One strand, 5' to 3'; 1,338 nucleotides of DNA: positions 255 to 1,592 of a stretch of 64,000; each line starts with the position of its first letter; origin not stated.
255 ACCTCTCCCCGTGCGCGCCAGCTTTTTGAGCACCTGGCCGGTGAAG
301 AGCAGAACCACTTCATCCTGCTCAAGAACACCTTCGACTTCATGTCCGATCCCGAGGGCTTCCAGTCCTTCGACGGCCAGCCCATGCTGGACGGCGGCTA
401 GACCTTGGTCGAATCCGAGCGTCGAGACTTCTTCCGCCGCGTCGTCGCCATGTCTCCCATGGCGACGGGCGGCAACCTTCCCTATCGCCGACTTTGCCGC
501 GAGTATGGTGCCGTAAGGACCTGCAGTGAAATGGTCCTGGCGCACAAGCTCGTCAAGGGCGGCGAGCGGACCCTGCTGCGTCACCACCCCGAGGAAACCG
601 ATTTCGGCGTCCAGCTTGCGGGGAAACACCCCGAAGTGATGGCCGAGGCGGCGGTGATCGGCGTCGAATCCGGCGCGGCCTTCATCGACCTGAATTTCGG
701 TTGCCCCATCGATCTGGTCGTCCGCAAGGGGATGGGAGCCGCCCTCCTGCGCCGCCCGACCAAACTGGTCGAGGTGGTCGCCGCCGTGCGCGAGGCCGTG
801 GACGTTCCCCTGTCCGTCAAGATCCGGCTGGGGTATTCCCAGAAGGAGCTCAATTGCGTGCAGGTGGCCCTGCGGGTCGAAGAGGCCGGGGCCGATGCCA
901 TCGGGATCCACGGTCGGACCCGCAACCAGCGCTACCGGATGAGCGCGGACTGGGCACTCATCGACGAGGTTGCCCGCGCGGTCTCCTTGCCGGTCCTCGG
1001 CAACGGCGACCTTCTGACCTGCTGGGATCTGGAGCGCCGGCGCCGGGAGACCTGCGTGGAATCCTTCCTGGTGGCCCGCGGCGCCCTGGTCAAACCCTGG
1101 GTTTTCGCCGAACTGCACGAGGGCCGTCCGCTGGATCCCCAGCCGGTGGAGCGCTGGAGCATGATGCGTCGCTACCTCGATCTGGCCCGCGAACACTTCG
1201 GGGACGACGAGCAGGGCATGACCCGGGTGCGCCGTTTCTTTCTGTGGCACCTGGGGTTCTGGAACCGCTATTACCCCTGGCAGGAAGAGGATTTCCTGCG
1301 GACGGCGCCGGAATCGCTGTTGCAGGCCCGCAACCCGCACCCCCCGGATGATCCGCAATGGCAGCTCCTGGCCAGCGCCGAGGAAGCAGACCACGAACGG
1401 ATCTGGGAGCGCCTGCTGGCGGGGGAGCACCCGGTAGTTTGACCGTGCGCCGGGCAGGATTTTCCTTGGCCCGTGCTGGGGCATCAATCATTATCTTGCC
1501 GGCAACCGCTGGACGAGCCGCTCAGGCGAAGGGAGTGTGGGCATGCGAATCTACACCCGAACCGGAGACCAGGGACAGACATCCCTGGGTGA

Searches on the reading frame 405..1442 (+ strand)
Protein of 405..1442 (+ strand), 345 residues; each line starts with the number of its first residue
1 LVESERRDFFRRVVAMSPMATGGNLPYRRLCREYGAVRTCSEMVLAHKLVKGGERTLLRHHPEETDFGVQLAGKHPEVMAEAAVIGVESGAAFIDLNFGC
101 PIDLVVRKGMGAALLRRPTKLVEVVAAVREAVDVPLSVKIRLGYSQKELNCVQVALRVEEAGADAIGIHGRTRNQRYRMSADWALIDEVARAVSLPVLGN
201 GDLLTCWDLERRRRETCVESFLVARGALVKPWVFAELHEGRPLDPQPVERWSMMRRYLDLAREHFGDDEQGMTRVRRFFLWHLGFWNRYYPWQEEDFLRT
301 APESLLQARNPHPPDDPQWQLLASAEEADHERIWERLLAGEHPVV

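Call 36: search_protein_families(library=pfam, proteins=[window:405-1442:+], max_evalue=0.001)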
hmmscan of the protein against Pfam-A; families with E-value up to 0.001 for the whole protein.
window:405-1442:+ (345 aa): 1 family
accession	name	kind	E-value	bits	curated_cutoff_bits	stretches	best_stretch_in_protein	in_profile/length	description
PF01207.24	Dus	-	3.9e-67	227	20.4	1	16-293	2-286/311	Dihydrouridine synthase (Dus)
